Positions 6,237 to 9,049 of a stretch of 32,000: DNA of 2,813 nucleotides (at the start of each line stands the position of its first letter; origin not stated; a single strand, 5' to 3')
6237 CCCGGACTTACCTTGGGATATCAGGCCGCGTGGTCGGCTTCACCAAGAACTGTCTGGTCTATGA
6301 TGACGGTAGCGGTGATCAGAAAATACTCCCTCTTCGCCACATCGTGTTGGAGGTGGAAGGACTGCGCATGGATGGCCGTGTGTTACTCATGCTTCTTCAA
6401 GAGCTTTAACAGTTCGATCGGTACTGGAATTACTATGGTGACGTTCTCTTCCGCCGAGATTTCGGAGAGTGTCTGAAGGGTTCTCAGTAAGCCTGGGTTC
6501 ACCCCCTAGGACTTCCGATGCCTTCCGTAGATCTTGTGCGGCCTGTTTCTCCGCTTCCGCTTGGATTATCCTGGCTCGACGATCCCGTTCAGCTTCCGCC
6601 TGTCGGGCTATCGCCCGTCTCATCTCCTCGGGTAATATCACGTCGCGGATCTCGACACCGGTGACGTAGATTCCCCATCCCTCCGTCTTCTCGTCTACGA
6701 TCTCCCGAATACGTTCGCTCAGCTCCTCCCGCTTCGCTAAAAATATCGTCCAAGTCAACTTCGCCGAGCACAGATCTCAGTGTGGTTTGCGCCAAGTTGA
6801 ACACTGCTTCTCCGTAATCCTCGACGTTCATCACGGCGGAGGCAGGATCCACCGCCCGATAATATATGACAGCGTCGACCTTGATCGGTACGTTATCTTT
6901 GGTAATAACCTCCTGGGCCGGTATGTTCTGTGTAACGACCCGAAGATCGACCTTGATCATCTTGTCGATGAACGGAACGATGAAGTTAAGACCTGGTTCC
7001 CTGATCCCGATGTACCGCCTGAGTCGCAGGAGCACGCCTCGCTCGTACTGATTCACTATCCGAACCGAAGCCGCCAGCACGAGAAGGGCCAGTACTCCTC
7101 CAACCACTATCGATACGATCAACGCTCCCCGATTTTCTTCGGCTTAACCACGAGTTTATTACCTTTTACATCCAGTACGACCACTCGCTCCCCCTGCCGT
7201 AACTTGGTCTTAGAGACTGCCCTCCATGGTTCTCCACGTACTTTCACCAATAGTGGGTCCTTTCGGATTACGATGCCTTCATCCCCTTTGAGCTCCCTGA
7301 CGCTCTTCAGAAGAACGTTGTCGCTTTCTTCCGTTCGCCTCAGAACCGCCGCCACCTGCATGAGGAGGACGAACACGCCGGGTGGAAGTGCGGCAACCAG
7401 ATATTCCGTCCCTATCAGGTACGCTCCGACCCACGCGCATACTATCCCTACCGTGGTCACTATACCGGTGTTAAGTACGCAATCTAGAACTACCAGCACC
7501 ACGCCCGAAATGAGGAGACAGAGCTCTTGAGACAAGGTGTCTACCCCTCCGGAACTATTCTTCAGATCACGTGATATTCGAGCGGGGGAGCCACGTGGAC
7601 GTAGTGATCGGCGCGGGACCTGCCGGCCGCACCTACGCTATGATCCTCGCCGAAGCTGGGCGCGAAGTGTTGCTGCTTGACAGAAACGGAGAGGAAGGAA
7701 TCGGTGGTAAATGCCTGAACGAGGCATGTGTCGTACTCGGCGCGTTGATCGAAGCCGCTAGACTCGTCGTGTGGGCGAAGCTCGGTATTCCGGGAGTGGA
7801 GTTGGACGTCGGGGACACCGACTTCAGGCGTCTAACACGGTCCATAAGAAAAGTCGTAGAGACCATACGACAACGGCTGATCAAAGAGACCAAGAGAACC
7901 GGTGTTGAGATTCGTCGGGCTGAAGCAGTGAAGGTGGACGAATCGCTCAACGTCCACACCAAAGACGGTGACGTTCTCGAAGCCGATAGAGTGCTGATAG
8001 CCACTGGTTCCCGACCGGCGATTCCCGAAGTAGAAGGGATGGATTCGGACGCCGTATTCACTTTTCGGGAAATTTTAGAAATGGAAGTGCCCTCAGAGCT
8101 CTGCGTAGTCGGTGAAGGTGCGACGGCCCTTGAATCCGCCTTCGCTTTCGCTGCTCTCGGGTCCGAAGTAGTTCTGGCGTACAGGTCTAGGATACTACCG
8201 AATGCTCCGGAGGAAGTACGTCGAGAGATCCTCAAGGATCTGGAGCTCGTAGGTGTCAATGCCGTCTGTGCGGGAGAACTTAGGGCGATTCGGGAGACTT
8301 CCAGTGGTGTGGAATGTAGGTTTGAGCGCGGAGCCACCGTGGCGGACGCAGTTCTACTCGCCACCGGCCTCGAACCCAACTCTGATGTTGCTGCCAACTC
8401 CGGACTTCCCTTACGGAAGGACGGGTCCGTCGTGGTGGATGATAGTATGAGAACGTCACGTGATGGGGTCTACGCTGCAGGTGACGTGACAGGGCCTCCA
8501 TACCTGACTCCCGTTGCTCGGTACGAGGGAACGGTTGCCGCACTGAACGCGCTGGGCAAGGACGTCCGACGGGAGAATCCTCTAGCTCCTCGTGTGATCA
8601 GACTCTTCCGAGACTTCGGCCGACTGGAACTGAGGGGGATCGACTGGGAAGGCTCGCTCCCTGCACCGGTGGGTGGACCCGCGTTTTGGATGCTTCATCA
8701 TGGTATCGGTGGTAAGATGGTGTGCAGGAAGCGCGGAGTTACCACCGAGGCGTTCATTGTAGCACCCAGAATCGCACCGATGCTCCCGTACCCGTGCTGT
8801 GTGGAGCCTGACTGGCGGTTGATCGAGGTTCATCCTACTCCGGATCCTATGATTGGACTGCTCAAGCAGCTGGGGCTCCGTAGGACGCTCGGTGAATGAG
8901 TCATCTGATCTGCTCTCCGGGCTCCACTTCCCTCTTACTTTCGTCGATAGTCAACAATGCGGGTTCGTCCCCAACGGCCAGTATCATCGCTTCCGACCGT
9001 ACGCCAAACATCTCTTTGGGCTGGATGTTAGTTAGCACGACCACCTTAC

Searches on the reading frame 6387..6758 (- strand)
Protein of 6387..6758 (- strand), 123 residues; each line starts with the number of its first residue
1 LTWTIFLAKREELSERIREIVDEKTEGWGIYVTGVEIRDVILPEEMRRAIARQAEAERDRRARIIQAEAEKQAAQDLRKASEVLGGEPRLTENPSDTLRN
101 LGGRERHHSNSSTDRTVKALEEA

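Call 87: search_protein_families(library=pfam, proteins=[window:6387-6758:-], max_evalue=0.001)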
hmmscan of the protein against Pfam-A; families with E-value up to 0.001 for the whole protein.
window:6387-6758:- (123 aa): 2 families
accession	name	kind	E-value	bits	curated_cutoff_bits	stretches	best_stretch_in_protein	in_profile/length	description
PF01145.31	Band_7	-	8.6e-14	52.4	23.6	1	6-71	111-176/176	SPFH domain / Band 7 family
PF13421.11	Band_7_1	-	1e-05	25.8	24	1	8-55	161-208/211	SPFH domain-Band 7 family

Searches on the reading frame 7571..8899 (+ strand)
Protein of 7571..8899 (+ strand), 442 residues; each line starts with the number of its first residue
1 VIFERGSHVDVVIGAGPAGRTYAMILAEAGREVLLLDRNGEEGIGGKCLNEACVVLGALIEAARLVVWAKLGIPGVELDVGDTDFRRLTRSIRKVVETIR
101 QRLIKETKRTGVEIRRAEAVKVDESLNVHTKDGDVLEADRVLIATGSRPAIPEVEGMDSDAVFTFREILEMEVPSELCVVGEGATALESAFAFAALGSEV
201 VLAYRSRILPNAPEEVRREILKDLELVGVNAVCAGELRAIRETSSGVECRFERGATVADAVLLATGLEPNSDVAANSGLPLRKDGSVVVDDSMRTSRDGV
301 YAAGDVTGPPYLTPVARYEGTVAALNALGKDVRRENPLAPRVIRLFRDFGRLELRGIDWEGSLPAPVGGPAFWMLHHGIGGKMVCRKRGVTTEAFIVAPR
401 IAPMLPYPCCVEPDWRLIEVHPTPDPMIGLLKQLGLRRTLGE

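Call 87: search_protein_families(library=pfam, proteins=[window:7571-8899:+], max_evalue=0.001)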
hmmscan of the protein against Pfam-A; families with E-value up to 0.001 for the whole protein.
window:7571-8899:+ (442 aa): 9 families
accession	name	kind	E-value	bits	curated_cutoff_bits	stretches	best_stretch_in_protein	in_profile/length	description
PF07992.20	Pyr_redox_2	-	1.4e-50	172.8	26.1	1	11-320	4-291/291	Pyridine nucleotide-disulphide oxidoreductase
PF13738.12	Pyr_redox_3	-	4.6e-20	72.5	30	1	121-304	109-305/305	Pyridine nucleotide-disulphide oxidoreductase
PF00070.33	Pyr_redox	-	3.4e-11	44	22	1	177-248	2-75/82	Pyridine nucleotide-disulphide oxidoreductase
PF03486.20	HI0933_like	-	1.6e-08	34.8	50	0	11-41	4-34/244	HI0933-like protein Rossmann domain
PF01134.28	GIDA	-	2.2e-08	34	22.1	0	11-42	3-34/391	Glucose inhibited division protein A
PF13450.12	NAD_binding_8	-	5.1e-05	23.9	21.9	1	12-49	1-36/68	NAD(P)-binding Rossmann-like domain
PF01266.30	DAO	-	6.6e-05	23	27.9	0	11-40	3-32/353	FAD dependent oxidoreductase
PF01494.25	FAD_binding_3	-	0.00028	20.7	22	1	11-42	5-36/349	FAD binding domain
PF13454.12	NAD_binding_9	-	0.00068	20.1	21.8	0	98-147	101-154/155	FAD-NAD(P)-binding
